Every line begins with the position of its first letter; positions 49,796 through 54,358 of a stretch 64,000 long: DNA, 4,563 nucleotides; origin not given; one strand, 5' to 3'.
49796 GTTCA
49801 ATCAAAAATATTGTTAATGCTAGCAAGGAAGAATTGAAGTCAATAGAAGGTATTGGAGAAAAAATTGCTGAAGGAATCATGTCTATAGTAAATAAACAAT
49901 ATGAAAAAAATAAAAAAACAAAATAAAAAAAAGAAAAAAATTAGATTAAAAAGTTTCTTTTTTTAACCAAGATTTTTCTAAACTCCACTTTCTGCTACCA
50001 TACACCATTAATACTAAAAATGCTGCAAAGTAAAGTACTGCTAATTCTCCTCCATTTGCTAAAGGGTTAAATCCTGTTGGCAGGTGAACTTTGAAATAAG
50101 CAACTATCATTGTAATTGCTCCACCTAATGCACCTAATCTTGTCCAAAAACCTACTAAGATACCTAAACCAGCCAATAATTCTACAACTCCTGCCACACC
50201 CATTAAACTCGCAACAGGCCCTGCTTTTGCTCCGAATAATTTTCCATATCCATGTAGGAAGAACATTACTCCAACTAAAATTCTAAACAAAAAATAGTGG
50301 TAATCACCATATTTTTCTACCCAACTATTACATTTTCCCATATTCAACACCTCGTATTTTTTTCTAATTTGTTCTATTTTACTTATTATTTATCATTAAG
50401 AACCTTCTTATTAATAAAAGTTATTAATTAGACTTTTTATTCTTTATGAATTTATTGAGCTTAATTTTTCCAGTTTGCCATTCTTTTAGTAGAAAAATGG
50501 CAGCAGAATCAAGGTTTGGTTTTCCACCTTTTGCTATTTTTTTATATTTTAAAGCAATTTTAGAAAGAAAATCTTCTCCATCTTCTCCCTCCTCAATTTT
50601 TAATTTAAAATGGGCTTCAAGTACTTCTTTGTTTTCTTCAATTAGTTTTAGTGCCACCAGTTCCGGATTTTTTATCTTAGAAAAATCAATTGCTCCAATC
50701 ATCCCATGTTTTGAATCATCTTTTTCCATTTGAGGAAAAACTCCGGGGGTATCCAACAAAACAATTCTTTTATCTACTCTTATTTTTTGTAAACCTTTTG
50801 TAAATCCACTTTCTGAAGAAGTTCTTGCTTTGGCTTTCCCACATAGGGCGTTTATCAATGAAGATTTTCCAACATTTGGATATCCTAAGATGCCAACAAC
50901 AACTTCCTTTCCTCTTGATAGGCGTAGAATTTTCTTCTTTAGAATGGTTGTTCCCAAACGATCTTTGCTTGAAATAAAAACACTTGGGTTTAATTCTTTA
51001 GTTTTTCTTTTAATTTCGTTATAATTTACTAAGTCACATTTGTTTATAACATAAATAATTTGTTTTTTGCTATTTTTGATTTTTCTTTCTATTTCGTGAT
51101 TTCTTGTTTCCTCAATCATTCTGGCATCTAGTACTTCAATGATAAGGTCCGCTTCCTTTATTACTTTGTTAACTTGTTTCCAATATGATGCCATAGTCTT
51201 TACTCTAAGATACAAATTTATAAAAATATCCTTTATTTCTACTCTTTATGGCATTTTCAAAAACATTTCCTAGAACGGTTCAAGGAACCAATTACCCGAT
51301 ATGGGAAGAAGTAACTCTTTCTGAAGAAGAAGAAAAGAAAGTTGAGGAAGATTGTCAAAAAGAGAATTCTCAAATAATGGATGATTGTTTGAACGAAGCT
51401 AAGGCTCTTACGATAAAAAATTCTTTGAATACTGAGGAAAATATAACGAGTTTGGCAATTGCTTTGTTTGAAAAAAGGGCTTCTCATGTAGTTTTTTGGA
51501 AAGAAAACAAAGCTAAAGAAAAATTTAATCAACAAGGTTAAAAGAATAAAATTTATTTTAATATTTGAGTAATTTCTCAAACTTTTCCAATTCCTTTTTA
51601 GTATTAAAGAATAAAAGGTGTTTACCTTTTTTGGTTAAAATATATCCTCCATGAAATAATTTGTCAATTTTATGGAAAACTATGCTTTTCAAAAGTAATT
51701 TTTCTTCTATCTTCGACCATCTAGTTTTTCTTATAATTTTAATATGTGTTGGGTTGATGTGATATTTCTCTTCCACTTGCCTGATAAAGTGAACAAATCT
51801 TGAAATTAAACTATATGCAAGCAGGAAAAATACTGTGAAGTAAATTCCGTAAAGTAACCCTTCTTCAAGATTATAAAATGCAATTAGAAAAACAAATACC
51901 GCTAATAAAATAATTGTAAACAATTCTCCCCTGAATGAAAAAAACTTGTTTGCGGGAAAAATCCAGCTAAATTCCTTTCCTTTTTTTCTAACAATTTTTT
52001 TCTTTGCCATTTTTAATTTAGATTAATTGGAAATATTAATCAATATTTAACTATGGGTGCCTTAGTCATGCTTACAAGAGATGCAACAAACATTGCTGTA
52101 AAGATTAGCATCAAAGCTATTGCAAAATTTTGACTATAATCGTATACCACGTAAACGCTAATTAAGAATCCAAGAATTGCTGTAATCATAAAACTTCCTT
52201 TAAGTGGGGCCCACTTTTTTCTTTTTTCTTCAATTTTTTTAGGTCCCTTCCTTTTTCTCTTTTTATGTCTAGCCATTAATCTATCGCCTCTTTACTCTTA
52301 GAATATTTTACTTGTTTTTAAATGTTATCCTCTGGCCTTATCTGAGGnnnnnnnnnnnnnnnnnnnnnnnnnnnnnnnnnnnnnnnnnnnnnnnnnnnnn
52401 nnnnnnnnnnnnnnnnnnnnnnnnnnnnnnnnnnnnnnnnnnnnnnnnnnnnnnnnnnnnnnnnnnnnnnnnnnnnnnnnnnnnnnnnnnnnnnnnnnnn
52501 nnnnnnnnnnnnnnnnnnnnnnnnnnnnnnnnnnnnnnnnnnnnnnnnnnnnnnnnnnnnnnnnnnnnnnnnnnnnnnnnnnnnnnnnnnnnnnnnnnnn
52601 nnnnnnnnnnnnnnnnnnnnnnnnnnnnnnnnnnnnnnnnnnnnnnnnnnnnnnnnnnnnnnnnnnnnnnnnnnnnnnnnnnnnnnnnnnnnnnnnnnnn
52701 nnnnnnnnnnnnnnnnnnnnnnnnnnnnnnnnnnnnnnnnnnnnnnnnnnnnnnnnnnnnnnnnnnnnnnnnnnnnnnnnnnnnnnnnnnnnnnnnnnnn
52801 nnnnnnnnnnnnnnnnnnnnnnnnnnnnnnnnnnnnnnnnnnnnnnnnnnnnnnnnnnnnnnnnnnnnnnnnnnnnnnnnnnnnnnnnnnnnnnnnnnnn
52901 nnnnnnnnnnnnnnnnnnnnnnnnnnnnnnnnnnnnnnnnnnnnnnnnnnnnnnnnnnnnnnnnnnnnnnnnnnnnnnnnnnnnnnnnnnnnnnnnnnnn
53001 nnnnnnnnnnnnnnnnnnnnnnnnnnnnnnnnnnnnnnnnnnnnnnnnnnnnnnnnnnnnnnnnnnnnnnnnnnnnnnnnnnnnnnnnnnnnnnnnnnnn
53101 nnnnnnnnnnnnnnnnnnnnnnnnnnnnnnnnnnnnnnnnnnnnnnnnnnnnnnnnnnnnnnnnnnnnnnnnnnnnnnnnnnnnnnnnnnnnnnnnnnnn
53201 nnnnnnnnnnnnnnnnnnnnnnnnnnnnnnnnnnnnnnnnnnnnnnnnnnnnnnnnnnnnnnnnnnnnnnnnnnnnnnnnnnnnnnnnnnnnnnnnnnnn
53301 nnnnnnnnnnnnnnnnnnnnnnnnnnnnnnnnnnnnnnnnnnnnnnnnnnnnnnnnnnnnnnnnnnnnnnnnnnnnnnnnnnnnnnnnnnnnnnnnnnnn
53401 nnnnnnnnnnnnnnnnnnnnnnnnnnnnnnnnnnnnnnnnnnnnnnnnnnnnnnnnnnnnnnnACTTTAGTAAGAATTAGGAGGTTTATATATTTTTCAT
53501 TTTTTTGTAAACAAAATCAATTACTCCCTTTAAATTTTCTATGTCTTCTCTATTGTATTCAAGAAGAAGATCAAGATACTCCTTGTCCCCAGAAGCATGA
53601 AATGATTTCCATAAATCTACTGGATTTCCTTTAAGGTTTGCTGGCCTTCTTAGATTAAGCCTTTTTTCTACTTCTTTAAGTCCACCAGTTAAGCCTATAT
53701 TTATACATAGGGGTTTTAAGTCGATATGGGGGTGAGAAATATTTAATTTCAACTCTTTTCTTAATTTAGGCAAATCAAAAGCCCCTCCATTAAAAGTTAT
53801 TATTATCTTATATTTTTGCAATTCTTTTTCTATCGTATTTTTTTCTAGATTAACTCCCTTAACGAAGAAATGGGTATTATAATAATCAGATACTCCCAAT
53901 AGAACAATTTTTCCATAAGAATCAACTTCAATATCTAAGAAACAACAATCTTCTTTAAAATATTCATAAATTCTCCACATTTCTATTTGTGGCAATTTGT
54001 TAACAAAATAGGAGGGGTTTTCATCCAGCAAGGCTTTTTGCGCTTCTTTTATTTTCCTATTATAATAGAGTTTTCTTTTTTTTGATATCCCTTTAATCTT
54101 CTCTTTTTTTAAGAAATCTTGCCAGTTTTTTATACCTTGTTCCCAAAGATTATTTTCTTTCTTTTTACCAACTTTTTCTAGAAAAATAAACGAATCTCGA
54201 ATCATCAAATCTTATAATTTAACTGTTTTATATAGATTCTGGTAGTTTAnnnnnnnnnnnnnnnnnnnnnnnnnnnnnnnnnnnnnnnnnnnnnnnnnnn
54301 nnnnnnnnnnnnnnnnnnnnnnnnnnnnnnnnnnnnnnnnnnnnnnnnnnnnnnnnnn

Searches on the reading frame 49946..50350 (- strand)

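Call 49: search_protein_families(library=pfam, proteins=[window:49946-50350:-], max_evalue=0.001)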
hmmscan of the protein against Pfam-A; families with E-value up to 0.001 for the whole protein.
window:49946-50350:- (134 aa): 2 families
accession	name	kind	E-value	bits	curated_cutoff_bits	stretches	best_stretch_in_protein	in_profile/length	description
PF07681.17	DoxX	-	6.4e-13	49.6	23.6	1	20-89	3-84/85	DoxX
PF04173.18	DoxD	-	0.00038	20.8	22.7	1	52-131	70-147/167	TQO small subunit DoxD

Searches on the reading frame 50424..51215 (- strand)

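Call 50: search_protein_families(library=pfam, proteins=[window:50424-51215:-], max_evalue=0.001)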
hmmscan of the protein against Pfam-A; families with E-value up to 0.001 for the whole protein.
window:50424-51215:- (263 aa): 7 families
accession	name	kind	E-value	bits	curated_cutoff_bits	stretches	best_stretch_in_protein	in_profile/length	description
PF01926.29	MMR_HSR1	-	5.4e-22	78.5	21.9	1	107-193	2-84/113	50S ribosome-binding GTPase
PF02421.24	FeoB_N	-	2.3e-11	43.9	27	1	107-161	3-59/156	Ferrous iron transport protein B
PF03193.22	RsgA_GTPase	-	1.2e-08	35.4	30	1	46-159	49-168/174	RsgA GTPase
PF00009.33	GTP_EFTU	-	1.8e-07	31.3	26.5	1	10-76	81-147/188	Elongation factor Tu GTP binding domain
PF00350.29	Dynamin_N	-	7.7e-07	29.7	27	0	108-131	2-25/168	Dynamin family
PF02492.25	cobW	-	3.6e-05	23.9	20.7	0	12-76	106-173/180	CobW/HypB/UreG, nucleotide-binding domain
PF16897.10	MMR_HSR1_Xtn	-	4.8e-05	23.7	35.2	1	52-96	57-100/106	C-terminal region of MMR_HSR1 domain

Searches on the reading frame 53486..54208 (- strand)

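Call 50: search_protein_families(library=pfam, proteins=[window:53486-54208:-], max_evalue=0.001)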
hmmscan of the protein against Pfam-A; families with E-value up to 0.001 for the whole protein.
window:53486-54208:- (240 aa): 1 family
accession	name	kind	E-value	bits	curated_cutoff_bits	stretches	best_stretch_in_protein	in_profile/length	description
PF13482.12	RNase_H_2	-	4.2e-25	89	22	1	89-231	1-162/165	RNase_H superfamily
